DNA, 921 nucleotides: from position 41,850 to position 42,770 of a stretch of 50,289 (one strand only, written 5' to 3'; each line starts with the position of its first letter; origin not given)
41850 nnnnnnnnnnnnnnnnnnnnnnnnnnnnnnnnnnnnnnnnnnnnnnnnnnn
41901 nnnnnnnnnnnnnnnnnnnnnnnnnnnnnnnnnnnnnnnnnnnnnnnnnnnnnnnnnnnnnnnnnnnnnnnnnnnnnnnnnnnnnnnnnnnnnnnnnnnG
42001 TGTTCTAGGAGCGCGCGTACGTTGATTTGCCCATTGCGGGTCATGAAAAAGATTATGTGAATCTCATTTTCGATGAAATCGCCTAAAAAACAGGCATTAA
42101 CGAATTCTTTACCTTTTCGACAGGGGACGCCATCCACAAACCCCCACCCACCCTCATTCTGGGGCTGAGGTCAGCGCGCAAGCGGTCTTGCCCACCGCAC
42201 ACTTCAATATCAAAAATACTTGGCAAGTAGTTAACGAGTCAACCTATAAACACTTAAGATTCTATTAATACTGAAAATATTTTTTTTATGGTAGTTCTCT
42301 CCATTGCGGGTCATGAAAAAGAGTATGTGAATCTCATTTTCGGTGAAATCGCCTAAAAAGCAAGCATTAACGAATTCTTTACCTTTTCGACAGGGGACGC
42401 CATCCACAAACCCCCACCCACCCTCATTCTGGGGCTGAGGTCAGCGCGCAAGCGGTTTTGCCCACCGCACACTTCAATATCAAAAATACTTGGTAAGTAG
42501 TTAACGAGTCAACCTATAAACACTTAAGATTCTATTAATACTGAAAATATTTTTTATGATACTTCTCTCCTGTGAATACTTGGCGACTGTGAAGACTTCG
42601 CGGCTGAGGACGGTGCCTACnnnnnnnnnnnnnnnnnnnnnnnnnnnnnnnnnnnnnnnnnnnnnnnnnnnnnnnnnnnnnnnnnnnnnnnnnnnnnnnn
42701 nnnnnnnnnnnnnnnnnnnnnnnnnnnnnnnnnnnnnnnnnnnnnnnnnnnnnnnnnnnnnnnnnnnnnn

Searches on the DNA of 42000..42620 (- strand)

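Call 21: search_dna_similar(query=window:42301-42568:-, collection=plasmids, mode=distant, max_evalue=0.01)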
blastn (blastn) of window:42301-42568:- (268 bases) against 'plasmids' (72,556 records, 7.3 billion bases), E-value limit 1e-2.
No match.

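Call 22: search_dna_similar(query=window:42301-42568:-, collection=phages, mode=distant, max_evalue=0.01)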
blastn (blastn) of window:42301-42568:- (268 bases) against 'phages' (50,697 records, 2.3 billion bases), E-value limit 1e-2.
No match.
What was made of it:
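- On Terminal region of a known IS or prophage: blastn with 11-nt words found no match in 72,556 plasmids or 50,697 phages (calls 21, 22).
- There is no match to plasmids or phages (calls 21, 22).
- Tried and rejected: blastn against plasmids and phages gave no match (calls 21, 22).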

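Call 72: search_rna_families(source=window, start=42000, end=42620, threshold=evalue, max_evalue=5)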
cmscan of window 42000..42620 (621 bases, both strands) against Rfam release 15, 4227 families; matches with E-value up to 5: 1.
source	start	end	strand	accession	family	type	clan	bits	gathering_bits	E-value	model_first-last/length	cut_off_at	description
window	42284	42424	-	RF00168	Lysine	Cis-reg; riboswitch;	-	11.4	30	2.3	1-182/182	no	Lysine riboswitch aptamer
